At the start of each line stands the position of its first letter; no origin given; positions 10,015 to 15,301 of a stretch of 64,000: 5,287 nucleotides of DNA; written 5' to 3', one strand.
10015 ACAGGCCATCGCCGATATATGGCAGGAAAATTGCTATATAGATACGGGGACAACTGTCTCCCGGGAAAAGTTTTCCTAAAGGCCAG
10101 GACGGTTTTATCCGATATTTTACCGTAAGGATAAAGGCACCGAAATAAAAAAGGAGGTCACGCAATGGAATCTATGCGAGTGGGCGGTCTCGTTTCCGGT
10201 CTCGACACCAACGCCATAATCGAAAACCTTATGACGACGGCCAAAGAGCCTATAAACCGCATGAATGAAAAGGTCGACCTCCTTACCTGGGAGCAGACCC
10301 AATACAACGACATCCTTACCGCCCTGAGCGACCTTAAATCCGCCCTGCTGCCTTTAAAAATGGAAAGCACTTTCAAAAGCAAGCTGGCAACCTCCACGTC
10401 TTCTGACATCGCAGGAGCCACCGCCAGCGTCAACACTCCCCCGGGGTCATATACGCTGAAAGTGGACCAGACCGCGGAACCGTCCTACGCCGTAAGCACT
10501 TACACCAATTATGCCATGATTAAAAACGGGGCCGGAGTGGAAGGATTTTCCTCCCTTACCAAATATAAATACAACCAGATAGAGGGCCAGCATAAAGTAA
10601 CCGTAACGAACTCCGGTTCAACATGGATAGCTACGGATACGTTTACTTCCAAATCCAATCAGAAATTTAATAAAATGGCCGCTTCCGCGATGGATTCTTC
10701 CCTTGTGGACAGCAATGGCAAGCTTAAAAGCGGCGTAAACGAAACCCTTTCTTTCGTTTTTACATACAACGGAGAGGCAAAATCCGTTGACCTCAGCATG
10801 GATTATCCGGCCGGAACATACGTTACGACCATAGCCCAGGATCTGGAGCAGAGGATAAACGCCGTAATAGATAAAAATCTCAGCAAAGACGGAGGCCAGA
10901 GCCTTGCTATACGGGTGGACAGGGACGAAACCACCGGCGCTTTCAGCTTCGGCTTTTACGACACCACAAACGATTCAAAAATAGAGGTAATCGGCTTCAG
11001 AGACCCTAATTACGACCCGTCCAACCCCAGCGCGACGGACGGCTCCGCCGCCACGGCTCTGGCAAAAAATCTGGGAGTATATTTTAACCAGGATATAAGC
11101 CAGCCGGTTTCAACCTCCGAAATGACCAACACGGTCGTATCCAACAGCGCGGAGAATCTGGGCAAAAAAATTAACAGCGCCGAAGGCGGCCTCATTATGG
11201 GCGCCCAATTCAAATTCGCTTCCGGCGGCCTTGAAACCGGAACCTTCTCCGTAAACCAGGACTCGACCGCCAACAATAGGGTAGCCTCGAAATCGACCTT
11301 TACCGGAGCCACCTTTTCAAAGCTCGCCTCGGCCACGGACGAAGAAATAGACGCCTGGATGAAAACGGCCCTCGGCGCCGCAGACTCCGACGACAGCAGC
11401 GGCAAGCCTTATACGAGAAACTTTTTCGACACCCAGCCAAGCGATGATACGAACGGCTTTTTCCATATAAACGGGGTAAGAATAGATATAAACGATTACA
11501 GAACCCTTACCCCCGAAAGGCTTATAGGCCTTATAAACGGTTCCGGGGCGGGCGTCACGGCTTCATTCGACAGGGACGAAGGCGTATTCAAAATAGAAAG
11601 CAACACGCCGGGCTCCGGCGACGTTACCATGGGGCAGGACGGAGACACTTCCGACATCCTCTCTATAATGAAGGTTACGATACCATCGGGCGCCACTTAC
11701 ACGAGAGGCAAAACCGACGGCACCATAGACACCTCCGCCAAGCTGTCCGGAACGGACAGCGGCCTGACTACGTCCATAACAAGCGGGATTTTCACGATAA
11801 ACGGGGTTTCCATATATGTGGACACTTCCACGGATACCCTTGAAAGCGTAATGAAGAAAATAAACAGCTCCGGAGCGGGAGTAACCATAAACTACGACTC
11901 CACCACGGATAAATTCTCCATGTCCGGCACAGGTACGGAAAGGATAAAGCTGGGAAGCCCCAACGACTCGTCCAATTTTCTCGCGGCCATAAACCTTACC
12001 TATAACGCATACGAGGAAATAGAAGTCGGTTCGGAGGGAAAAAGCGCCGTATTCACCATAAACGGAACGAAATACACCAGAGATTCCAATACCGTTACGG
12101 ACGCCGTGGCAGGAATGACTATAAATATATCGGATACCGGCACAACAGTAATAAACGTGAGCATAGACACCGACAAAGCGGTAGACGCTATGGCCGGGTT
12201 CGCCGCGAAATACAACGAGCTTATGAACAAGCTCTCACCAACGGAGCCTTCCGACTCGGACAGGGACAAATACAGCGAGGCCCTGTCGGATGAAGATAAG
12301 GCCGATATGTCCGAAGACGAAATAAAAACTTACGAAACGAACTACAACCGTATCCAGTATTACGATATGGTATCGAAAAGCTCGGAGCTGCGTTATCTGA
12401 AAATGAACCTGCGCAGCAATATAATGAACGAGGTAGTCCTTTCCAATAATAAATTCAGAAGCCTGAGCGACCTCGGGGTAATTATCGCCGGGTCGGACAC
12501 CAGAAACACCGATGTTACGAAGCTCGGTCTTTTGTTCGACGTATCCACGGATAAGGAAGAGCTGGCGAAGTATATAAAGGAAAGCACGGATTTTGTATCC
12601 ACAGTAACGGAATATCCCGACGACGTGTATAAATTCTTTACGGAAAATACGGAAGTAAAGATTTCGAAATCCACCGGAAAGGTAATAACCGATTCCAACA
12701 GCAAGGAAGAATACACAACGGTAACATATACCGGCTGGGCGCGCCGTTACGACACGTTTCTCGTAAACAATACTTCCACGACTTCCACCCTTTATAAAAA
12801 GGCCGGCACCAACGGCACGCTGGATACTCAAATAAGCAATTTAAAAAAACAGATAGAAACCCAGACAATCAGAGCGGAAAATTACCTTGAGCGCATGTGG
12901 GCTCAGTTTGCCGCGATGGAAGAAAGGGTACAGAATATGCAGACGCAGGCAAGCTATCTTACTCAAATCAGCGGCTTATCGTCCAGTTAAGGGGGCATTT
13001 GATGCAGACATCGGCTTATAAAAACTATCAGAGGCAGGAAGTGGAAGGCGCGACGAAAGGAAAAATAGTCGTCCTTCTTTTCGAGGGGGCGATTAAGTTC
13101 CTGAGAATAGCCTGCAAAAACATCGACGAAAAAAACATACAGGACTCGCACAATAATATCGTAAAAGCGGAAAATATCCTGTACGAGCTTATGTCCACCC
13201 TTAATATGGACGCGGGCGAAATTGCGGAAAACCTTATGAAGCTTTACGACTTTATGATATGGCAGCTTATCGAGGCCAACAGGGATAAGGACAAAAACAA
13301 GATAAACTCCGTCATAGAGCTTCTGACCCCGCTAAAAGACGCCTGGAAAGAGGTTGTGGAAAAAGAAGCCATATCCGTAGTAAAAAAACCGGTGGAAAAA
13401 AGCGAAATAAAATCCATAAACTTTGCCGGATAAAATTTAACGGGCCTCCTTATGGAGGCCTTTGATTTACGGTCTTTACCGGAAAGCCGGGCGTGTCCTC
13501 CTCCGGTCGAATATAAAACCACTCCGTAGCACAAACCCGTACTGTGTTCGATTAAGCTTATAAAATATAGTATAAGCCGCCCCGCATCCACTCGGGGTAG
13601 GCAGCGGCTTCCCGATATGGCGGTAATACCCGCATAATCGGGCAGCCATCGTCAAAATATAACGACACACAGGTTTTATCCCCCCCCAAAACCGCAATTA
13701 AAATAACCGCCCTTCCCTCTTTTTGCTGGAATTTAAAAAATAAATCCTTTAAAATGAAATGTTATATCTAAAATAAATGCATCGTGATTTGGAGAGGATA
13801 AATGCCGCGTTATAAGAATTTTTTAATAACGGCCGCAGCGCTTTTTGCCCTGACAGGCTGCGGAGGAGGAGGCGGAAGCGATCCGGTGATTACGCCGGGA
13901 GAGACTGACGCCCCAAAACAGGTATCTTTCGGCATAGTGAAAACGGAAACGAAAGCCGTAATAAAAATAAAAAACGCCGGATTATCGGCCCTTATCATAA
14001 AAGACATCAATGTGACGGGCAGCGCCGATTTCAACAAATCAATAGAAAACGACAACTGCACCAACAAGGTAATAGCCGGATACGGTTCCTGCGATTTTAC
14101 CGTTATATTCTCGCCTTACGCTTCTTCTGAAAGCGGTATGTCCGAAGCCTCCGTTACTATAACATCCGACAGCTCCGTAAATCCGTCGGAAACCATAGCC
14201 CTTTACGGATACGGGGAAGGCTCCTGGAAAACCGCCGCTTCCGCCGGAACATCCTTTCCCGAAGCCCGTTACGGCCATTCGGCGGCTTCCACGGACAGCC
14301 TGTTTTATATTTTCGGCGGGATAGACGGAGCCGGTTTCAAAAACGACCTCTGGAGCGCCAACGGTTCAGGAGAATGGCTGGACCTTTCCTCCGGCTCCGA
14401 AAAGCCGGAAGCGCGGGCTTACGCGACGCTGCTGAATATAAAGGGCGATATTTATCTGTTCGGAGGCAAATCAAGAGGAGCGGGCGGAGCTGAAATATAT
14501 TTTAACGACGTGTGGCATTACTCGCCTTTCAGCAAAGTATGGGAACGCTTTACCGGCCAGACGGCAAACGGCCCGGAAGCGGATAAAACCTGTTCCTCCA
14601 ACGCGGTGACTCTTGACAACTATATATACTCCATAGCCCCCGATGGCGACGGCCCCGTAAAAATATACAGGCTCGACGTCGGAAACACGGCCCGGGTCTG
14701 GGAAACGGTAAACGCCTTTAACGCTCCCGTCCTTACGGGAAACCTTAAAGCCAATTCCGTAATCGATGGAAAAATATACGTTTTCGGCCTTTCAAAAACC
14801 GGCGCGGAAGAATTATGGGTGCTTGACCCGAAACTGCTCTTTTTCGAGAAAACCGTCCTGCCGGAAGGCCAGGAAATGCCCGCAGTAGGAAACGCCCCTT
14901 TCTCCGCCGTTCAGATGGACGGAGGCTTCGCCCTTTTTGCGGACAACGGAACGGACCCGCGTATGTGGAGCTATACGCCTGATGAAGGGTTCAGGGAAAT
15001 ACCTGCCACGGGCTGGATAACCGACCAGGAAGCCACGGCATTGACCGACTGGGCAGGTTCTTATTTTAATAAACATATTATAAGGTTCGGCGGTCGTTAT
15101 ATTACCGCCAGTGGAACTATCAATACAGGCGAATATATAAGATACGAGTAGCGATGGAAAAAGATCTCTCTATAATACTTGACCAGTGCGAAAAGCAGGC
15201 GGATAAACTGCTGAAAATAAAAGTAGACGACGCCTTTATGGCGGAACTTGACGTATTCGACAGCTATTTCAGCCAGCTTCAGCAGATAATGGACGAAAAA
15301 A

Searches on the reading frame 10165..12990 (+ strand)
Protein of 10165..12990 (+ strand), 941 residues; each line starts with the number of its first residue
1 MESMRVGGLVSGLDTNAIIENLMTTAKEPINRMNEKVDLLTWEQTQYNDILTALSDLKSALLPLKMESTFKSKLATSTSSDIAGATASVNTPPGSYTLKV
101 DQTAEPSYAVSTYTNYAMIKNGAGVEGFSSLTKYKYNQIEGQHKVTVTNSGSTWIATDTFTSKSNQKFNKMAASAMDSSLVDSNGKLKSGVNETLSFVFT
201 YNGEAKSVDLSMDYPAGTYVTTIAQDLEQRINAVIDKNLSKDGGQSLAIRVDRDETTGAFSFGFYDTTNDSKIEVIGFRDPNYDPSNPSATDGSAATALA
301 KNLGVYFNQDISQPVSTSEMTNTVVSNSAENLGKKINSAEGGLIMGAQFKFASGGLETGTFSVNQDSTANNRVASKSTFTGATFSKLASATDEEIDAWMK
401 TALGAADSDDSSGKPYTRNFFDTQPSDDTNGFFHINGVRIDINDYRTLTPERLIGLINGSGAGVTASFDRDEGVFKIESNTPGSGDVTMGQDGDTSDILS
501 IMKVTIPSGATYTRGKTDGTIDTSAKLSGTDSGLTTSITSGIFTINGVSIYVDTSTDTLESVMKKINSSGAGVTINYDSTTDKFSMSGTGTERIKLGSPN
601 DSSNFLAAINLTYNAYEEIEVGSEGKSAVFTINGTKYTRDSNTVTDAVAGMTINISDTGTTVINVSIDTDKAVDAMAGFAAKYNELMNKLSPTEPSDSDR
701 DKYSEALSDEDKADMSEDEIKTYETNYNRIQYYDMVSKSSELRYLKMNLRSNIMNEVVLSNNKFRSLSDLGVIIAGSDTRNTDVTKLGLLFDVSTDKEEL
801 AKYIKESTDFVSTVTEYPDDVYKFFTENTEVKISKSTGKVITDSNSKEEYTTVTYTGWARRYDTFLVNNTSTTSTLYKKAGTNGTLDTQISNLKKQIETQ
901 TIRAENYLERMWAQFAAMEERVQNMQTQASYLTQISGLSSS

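Call 33: search_protein_families(library=pfam, proteins=[window:10165-12990:+], max_evalue=0.00001)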
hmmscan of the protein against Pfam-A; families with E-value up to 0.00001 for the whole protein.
window:10165-12990:+ (941 aa): 2 families
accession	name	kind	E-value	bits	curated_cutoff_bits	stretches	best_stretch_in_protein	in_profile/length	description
PF02465.23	FliD_N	-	3.3e-22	79.4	24.8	1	11-105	1-95/97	Flagellar hook-associated protein 2 N-terminus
PF07195.17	FliD_C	-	1.8e-21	77.1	25.4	1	625-926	1-235/236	Flagellar hook-associated protein 2 C-terminus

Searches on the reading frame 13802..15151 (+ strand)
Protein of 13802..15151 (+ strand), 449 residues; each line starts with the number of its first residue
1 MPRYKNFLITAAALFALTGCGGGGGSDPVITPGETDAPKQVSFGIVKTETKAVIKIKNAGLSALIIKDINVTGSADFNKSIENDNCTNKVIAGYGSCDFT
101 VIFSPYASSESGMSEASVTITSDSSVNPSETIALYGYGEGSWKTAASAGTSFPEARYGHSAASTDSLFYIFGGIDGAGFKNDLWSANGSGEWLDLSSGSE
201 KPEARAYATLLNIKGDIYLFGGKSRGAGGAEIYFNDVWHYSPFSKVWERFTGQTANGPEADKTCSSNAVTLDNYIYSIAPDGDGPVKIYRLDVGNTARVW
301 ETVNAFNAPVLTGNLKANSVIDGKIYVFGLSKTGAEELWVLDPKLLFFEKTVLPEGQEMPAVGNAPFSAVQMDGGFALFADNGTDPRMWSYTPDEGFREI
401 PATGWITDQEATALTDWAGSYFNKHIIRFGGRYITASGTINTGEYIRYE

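Call 33: search_protein_families(library=pfam, proteins=[window:13802-15151:+], max_evalue=0.00001)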
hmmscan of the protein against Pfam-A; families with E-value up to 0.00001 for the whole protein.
window:13802-15151:+ (449 aa): 9 families
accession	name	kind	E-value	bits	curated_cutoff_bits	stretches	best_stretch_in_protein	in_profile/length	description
PF24681.1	Kelch_KLHDC2_KLHL20_DRC7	-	6.7e-22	78.3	50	1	136-329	32-220/221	KLHDC2/KLHL20/DRC7 Kelch-repeats domain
PF24981.1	Beta-prop_ATRN-LZTR1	-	1.5e-18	67.5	50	2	190-334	25-171/289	Attractin/LZTR1 beta-propeller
PF13964.12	Kelch_6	-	5.1e-13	48.9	25.3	0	205-249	2-42/50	Kelch motif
PF01344.31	Kelch_1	-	2.2e-12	46.7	20.1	0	204-249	1-41/46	Kelch motif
PF24996.1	NANM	-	3.5e-12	46.3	45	0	202-257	51-106/350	N-acetylneuraminate epimerase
PF13415.12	Kelch_3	-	2e-10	41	22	0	167-210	3-45/48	Galactose oxidase, central domain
PF07646.21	Kelch_2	-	2.5e-09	37.1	21.3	0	205-249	2-43/48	Kelch motif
PF13418.12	Kelch_4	-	1.6e-08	34.8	21.6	0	204-249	1-43/49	Galactose oxidase, central domain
PF25210.1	Kelch_FKB95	-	1.5e-07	31.8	70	0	304-396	72-160/268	FKB95, Kelch-repeats domain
